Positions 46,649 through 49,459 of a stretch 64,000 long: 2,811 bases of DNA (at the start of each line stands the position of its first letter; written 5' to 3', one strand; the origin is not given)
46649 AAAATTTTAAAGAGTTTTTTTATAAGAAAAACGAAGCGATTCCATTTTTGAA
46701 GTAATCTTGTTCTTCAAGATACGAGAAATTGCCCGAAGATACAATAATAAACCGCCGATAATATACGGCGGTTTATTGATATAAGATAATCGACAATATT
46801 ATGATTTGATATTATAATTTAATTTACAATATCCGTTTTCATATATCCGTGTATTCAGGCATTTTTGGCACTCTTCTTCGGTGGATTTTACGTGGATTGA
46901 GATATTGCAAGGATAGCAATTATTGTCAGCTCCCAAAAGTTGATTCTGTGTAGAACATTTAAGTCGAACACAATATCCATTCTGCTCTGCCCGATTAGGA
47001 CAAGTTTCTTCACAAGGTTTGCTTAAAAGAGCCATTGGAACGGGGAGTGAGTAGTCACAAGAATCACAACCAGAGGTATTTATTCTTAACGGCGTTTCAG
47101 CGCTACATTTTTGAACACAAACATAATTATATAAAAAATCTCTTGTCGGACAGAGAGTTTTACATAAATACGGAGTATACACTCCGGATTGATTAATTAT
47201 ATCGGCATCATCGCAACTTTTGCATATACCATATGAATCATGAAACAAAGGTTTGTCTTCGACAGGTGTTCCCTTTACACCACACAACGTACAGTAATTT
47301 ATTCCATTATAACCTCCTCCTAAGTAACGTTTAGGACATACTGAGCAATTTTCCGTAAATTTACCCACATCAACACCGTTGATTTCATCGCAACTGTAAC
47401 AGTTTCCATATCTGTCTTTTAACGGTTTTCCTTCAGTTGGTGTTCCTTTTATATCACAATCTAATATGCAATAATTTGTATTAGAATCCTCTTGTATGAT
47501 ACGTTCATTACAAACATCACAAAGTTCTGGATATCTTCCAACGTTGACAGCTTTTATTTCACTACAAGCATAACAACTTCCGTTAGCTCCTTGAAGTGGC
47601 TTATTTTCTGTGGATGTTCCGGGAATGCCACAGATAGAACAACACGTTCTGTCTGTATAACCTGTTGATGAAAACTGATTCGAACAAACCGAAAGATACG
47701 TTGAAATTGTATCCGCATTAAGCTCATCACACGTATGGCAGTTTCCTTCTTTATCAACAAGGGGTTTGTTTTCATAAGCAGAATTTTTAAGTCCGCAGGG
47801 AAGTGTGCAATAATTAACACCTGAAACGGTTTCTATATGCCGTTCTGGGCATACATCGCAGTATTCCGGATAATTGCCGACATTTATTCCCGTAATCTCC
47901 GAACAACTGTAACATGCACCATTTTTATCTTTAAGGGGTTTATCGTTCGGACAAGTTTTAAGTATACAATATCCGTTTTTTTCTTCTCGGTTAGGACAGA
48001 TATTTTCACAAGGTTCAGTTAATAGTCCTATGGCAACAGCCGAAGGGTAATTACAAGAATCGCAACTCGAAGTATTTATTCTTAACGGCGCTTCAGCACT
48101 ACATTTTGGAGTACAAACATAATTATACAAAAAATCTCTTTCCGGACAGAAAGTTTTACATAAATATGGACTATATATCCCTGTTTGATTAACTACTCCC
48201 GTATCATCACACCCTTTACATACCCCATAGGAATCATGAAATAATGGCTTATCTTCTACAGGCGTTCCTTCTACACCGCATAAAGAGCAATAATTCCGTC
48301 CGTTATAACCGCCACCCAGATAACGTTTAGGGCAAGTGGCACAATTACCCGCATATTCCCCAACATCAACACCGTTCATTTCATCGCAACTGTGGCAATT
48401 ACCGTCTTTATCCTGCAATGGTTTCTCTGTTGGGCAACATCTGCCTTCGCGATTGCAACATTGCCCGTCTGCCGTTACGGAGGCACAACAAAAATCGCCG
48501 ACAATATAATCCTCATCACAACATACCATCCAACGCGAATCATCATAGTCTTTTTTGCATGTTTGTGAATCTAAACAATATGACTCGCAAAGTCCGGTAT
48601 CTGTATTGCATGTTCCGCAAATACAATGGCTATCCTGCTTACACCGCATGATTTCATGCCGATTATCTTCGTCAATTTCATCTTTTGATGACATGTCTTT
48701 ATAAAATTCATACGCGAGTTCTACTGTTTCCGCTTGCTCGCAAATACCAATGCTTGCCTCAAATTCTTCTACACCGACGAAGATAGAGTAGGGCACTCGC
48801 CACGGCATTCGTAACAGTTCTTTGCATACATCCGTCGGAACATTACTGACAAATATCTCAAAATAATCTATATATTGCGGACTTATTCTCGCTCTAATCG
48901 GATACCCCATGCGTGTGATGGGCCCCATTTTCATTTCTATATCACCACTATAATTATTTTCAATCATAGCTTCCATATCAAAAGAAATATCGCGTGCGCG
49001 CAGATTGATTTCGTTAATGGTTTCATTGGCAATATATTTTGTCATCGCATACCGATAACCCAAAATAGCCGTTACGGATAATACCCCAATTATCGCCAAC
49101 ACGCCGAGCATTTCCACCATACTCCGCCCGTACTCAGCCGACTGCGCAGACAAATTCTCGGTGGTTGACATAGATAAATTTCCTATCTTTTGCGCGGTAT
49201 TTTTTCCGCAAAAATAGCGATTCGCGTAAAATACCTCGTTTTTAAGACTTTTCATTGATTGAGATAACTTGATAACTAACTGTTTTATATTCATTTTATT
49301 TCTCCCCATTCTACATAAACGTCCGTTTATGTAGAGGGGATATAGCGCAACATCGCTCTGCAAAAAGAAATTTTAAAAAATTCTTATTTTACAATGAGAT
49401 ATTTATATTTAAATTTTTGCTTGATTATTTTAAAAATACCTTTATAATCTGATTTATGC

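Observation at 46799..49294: Second paralog of the prepilin-like cysteine-rich giant protein, 34 kb away, with a divergent Cys-module region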

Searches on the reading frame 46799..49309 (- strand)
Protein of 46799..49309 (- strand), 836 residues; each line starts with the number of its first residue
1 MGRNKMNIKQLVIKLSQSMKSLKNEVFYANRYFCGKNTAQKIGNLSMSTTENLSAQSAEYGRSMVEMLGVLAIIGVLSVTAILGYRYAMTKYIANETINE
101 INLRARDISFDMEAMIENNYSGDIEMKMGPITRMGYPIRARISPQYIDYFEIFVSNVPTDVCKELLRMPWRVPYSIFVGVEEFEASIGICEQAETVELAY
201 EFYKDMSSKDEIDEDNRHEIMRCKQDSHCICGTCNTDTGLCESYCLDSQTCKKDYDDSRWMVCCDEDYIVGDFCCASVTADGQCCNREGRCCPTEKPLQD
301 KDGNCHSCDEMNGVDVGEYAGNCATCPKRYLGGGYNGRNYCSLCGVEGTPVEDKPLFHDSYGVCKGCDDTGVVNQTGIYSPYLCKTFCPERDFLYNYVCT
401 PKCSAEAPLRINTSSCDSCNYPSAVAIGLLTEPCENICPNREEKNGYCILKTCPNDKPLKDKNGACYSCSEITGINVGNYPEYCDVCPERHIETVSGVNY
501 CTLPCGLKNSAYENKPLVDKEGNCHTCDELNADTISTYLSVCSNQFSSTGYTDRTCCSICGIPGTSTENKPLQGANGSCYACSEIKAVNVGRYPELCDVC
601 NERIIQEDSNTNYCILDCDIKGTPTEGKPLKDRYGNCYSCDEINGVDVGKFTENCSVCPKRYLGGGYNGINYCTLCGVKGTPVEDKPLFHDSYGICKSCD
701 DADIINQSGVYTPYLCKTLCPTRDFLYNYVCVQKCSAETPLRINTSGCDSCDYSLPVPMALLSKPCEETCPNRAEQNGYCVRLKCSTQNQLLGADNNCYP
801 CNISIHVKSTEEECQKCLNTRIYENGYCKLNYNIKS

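Call 6: search_protein_families(library=pfam, proteins=[window:46799-49309:-], max_evalue=1)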
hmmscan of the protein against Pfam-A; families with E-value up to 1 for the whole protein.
window:46799-49309:- (836 aa): 1 family
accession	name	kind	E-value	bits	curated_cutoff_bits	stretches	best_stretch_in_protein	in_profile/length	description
PF07963.17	N_methyl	-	0.57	10.3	21.2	1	63-81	8-26/27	Prokaryotic N-terminal methylation motif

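Call 7: search_protein_families(library=ncbifam, proteins=[window:46799-49309:-], max_evalue=1)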
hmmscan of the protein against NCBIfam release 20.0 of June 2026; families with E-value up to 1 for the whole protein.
window:46799-49309:- (836 aa): 1 family
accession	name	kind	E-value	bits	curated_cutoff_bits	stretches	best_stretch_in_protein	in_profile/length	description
NF011099.0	PRK14526.1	equivalog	0.27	10.9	223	1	579-644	125-191/211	adenylate kinase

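Call 11: find_homologous_proteins(query=window:46799-49309:-)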
Query window:46799-49309:- (836 aa): 243 proteins with E <= 0.001 among 4198 candidates; the best 120 are listed.
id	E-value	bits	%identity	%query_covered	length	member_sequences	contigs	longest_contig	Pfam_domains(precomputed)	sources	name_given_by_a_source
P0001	0.0e+0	1965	100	99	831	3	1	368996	-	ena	-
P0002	0.0e+0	1380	65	99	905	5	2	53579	-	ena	-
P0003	1.3e-273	928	55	80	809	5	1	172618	-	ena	-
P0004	1.9e-253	862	45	98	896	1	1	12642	-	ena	-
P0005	6.0e-224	764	47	91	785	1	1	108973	-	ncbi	-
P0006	6.7e-222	757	45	92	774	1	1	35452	-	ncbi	-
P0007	1.9e-221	756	42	92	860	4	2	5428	-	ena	-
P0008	9.2e-195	667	47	72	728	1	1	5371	-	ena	-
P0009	1.7e-186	640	42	87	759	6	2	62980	-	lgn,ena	-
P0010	2.8e-185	636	40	86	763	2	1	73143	-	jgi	-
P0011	5.4e-184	632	38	87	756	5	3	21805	-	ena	-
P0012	1.3e-180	621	43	93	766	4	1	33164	-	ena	-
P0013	7.5e-174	598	38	87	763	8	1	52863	-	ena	-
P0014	5.2e-169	582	38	87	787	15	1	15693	-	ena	-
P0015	7.2e-169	582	39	87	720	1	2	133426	-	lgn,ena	-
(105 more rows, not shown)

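Call 20: find_encoding_contigs(protein=P0001, flank=10000, max_places=3)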
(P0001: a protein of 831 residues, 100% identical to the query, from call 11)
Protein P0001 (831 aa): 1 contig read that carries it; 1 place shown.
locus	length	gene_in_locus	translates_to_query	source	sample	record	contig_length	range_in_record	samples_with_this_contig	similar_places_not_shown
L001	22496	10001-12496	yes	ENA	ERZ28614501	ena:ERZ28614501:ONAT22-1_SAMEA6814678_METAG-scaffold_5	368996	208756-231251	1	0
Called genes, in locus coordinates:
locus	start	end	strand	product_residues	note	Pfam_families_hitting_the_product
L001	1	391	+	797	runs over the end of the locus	PF02190:LON_substr_bdg, PF00004:AAA, PF07728:AAA_5 (weak), PF22667:Lon_lid, PF05362:Lon_C, PF13541:ChlI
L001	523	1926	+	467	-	PF02874:ATP-synt_ab_N, PF00006:ATP-synt_ab, PF22919:ATP-synt_VA_C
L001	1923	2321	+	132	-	PF02823:ATP-synt_DE_N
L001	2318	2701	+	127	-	PF09527:ATPase_gene1 (weak)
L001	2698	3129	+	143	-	PF12966:AtpR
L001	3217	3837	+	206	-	PF00119:ATP-synt_A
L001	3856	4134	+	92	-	PF00137:ATP-synt_C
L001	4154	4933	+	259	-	PF00430:ATP-synt_B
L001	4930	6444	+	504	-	PF00006:ATP-synt_ab, PF00306:ATP-synt_ab_C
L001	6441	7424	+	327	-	PF00231:ATP-synt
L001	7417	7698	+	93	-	PF00216:Bac_DNA_binding, PF18291:HU-HIG (weak)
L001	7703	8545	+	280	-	PF17848:Zn_ribbon_ACC, PF01039:Carboxyl_trans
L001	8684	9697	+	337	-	PF00389:2-Hacid_dh, PF02826:2-Hacid_dh_C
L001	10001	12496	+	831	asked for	-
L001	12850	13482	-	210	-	PF00702:Hydrolase, PF13419:HAD_2, PF13242:Hydrolase_like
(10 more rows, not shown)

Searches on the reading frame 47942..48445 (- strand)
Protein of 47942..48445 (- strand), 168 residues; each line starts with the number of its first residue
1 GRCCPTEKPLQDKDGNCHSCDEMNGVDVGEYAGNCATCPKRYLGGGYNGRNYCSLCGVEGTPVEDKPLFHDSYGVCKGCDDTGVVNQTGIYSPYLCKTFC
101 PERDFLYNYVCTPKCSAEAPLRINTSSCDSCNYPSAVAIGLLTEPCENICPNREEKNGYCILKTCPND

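Call 53: search_protein_families(library=pfam, alignment_id=A3, max_evalue=0.1)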
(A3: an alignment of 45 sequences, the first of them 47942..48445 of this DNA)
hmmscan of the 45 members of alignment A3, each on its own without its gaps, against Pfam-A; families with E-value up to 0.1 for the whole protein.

A. member 1, window:47942-48445:- (168 aa): 1 family
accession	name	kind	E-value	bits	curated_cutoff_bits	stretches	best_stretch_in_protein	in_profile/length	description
PF16827.10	zf-HC3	-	0.097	13.3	25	1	49-81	23-58/67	zinc-finger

B. families by the number of members that match (of 45 scanned): 6 families
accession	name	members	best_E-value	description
PF16827.10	zf-HC3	5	0.033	zinc-finger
PF14369.11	Zn_ribbon_19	2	0.0053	zinc-ribbon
PF03238.18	ESAG1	1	0.0014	ESAG protein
PF08792.16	A2L_zn_ribbon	1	0.023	A2L zinc ribbon domain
PF19873.4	DUF6346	1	0.029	Family of unknown function (DUF6346)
PF07562.20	NCD3G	1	0.059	Nine Cysteines Domain of family 3 GPCR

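Call 54: search_solved_structures(query=A3, max_evalue=10)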
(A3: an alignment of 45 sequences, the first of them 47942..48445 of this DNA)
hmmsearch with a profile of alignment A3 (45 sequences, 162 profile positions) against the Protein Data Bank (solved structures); distinct sequences matched with E-value up to 10: 2.
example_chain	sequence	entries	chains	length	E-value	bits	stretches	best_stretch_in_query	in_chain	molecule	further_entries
3dxl_A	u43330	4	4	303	0.54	13.3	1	28-135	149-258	Allergen Aed a 2 | D7 protein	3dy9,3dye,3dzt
3h0g_I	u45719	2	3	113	0.89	12.6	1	48-140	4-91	DNA-directed RNA polymerase II subunit RPB9 | RNA polymerase II subunit Rpb9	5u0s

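Call 57: predict_structure(alignment_id=A3)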
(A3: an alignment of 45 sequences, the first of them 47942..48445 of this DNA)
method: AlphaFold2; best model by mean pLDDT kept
length: 168 residues; sequences in the alignment: 45
mean_pLDDT: 95.0   pTM: 0.82
mean pLDDT of the five models: 95.0, 95.0, 94.8, 94.5, 94.3
residues with pLDDT >= 90: 158; 70-90: 5; 50-70: 4; < 50: 1
segments of 3 or more residues with pLDDT < 50: none
pLDDT, mean of each block of 10 residues (from residue 1): 87 97 97 97 96 98 97 96 96 96 93 96 96 96 96 97 80
secondary structure, 60 per line:
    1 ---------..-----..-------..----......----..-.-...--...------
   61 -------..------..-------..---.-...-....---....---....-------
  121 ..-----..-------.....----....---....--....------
elements in order: H32-37 E52-54 H96-99 E103-106 E110-113 H146-149 E153-156 E159-162

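Call 63: fold_search(model_id=the predicted structure, library=pdb)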
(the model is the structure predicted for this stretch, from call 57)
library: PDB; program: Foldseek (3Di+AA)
matches with E <= 10: 12; with E <= 0.001: 0
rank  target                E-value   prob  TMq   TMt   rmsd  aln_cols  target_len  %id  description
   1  8jxb_B                9.5e-01  0.05  0.22  0.05  16.4       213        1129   14  Cryo-EM structure of rat megalin wingAc (released 2024-06-19)
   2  4c8v_A                2.8e+00  0.01  0.12  0.16  10.8       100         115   17  Xenopus RSPO2 Fu1-Fu2 crystal form I (released 2013-11-20)
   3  8jxf_B                3.8e+00  0.01  0.16  0.04  21.8       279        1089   13  rat megalin RAP complex bodyA (released 2024-06-19)
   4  8jxh_B                4.3e+00  0.01  0.17  0.04  20.3       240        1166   12  rat megalin RAP complex wingA (released 2024-06-19)
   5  5u8r_A                5.8e+00  0.01  0.16  0.06  12.4       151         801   14  Structure of the ectodomain of the human Type 1 insulin-like growth factor receptor (released 2018-02-28)
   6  6veq_E                6.2e+00  0.01  0.15  0.10  10.2        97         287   16  Con-Ins G1 in complex with the human insulin microreceptor in turn in complex with Fv 83-7 (released 2020-06-03)
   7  3mwm_B                6.6e+00  0.04  0.18  0.23   3.9        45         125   11  Graded expression of zinc-responsive genes through two regulatory zinc-binding sites in Zur (released 2011-03-16)
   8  7pz2_A                7.5e+00  0.03  0.17  0.27   6.7        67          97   12  Structure of the mechanosensor domain of Wsc1 from Saccharomyces cerevisiae (released 2022-11-02)
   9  7pz2_B                7.5e+00  0.02  0.13  0.21   7.0        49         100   14  Structure of the mechanosensor domain of Wsc1 from Saccharomyces cerevisiae (released 2022-11-02)
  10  9e4g_A                8.0e+00  0.01  0.12  0.06  11.5        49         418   18  Human ASIC1a at pH 5.7 with linear transmembrane domain (released 2026-01-21)
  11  3mwm_A                8.5e+00  0.03  0.18  0.22   3.9        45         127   11  Graded expression of zinc-responsive genes through two regulatory zinc-binding sites in Zur (released 2011-03-16)
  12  2yip_D                9.0e+00  0.01  0.17  0.20  15.6       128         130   12  Crystal Structure of Parasite Sarcocystis muris Microneme Protein SML- 2 in complex with 1-Thio-beta-D-Galactose (SPAC (released 2011-11-02)

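Call 87: find_homologous_proteins(query=A3, max_evalue=0.001)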
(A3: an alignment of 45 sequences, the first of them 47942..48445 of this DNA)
Query A3 (45 sequences) (168 aa, profile of the alignment): 24 proteins with E <= 0.001 among 553 candidates.
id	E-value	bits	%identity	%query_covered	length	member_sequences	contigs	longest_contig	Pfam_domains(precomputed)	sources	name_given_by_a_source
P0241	4.8e-73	262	39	95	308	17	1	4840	-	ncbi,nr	ncbi:MAG: hypothetical protein IKJ28_03680, partial [Alphaproteobacteria bacterium]|nr:hypothetical 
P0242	6.7e-56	207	32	95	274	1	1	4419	-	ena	-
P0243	1.7e-53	199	35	97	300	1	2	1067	-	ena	-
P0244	3.5e-52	194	38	95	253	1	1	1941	-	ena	-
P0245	2.3e-47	179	29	98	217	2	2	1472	-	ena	-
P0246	2.1e-45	172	38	93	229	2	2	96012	-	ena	-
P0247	1.5e-41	160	36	95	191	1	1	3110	-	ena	-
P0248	8.3e-33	131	32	90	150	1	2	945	-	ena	-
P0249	2.9e-30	123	31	77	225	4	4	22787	-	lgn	-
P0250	1.5e-28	118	27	90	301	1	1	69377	-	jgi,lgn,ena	-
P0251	1.3e-27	115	29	95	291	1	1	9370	-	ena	-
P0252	6.9e-26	109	32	95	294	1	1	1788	-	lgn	-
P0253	3.0e-23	100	39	69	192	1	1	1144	-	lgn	-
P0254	8.2e-23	99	30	82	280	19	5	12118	-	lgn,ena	-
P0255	4.7e-22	97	26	78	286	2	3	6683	-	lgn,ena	-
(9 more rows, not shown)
